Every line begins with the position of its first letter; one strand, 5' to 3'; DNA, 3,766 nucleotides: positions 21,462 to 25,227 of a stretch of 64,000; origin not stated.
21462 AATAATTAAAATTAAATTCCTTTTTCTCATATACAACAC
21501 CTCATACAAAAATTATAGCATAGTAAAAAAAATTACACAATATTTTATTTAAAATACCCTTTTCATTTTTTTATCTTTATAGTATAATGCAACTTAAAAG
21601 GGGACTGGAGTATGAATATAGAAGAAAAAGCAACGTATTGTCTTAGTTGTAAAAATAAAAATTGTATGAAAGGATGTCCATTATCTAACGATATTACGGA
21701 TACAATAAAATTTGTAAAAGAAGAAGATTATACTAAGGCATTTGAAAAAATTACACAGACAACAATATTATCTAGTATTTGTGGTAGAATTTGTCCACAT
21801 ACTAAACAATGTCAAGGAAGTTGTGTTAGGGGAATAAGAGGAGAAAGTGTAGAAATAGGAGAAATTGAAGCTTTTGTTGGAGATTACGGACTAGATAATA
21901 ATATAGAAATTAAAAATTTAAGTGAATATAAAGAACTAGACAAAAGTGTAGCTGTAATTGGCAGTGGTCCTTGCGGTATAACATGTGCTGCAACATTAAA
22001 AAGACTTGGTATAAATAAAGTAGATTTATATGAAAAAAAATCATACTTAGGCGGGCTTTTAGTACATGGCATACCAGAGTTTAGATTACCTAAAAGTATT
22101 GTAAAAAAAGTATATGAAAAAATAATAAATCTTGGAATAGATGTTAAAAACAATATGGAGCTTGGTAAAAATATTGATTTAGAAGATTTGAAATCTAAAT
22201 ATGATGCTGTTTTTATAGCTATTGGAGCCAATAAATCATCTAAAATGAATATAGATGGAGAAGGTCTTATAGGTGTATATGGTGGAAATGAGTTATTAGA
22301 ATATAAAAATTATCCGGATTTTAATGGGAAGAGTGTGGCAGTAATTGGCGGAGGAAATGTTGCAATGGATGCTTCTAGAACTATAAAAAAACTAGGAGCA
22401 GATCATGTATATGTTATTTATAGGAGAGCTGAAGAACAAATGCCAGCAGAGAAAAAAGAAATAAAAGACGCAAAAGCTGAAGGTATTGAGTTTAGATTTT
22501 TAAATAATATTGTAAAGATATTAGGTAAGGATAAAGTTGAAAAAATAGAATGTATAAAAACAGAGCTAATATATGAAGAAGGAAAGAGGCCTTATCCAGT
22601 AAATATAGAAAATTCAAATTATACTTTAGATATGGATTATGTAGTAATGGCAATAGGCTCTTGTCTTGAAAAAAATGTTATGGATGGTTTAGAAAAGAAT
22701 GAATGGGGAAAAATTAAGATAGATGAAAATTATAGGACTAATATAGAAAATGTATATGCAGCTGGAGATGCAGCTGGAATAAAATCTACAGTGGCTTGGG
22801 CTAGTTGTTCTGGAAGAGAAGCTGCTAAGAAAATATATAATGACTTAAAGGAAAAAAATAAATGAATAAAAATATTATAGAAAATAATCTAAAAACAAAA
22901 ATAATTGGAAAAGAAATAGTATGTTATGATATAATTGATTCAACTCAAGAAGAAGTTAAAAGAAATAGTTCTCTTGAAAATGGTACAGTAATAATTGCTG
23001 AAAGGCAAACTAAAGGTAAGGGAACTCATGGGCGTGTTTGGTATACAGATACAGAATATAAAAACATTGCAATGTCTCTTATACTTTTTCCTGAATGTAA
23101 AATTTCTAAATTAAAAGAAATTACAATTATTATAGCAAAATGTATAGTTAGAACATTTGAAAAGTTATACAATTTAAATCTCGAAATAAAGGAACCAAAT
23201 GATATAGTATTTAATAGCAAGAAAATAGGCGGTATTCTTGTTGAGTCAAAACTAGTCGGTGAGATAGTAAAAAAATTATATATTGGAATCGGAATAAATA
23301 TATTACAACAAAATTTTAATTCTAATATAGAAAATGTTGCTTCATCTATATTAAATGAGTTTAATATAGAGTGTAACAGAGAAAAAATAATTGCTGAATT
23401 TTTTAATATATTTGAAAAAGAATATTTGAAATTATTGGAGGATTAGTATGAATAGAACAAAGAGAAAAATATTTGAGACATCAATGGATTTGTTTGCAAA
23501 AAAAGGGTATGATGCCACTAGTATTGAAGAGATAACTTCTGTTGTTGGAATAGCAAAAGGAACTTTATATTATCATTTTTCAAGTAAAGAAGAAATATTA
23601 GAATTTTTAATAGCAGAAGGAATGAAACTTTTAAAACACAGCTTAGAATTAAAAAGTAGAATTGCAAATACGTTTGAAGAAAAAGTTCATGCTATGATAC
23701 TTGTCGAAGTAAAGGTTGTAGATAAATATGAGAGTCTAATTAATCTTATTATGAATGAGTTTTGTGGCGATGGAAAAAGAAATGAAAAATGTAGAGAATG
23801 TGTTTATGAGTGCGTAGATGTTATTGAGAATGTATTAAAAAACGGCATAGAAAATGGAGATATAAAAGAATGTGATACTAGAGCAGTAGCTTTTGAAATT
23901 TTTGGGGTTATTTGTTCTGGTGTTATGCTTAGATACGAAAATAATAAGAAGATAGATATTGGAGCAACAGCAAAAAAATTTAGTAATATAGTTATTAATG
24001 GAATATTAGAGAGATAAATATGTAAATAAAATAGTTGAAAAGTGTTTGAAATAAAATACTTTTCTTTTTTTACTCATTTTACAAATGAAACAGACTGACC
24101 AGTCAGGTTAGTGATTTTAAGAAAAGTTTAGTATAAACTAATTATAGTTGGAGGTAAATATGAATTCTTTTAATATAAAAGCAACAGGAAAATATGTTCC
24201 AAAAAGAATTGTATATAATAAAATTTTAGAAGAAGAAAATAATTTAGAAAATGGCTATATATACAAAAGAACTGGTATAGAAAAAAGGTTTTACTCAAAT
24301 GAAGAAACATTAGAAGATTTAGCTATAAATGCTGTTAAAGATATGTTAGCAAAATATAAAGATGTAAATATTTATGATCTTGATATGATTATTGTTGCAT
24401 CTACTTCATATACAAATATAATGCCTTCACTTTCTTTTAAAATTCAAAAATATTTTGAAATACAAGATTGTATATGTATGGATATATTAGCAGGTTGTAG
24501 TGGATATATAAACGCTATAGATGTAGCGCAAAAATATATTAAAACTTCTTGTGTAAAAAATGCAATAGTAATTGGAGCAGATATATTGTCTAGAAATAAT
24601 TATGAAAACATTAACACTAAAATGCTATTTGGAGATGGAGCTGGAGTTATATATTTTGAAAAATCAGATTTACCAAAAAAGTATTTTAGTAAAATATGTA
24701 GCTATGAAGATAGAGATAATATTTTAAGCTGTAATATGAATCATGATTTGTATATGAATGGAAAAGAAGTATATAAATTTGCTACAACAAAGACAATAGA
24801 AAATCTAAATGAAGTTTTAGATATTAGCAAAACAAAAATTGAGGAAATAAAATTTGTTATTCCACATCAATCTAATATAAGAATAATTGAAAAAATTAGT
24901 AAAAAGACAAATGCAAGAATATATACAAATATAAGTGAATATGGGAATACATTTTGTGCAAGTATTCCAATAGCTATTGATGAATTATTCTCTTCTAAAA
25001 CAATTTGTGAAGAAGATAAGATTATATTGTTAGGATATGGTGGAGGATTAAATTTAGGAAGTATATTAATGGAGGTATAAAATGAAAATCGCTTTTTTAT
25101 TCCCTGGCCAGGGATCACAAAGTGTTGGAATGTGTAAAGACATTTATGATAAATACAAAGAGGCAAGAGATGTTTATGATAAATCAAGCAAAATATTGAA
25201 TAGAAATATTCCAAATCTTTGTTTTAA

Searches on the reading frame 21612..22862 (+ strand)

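Call 77: search_protein_families(library=pfam, proteins=[window:21612-22862:+], max_evalue=0.0001)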
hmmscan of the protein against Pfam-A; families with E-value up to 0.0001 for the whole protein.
window:21612-22862:+ (417 aa): 6 families
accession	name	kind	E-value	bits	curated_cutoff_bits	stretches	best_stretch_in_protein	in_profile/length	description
PF07992.20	Pyr_redox_2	-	3.7e-38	132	26.1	1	112-392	2-283/291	Pyridine nucleotide-disulphide oxidoreductase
PF14691.11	Fer4_20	-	4.5e-28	97.8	25.8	1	4-96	18-111/113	Dihydroprymidine dehydrogenase domain II, 4Fe-4S cluster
PF13738.12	Pyr_redox_3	-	1.3e-17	64.4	30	1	195-385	121-305/305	Pyridine nucleotide-disulphide oxidoreductase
PF00070.33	Pyr_redox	-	1.7e-11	44.9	22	1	241-313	1-78/82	Pyridine nucleotide-disulphide oxidoreductase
PF13450.12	NAD_binding_8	-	2.9e-06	27.9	21.9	1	115-149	1-34/68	NAD(P)-binding Rossmann-like domain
PF00890.30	FAD_binding_2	-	1.1e-05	25.3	20.4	0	113-148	2-36/414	FAD binding domain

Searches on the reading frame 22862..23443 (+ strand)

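Call 77: search_protein_families(library=pfam, proteins=[window:22862-23443:+], max_evalue=0.0001)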
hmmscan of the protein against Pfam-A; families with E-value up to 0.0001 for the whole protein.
window:22862-23443:+ (194 aa): 1 family
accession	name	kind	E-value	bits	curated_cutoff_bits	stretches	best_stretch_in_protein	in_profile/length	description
PF03099.24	BPL_LplA_LipB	-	8.2e-19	68.3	21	1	24-146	4-133/133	Biotin/lipoate A/B protein ligase family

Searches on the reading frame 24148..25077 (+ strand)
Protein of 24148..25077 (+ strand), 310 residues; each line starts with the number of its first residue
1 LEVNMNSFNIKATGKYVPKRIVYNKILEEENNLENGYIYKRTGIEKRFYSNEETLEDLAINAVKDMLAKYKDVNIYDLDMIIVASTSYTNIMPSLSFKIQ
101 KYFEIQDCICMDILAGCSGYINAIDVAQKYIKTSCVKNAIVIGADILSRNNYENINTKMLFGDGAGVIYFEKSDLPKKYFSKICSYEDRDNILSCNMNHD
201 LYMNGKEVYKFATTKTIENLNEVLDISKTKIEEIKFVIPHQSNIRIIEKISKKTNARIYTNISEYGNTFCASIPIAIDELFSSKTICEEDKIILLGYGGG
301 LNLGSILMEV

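Call 77: search_protein_families(library=pfam, proteins=[window:24148-25077:+], max_evalue=0.0001)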
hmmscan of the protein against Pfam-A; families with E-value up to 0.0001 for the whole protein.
window:24148-25077:+ (310 aa): 3 families
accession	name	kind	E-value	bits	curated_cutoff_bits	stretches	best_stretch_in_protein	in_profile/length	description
PF08541.16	ACP_syn_III_C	-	6.2e-21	74.8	26.6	1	226-309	3-89/90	3-Oxoacyl-[acyl-carrier-protein (ACP)] synthase III C terminal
PF08545.16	ACP_syn_III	-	2.1e-16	60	24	1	111-177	1-68/80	3-Oxoacyl-[acyl-carrier-protein (ACP)] synthase III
PF08392.18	FAE1_CUT1_RppA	-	4e-11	43.2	27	1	19-161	49-189/290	FAE1/Type III polyketide synthase-like protein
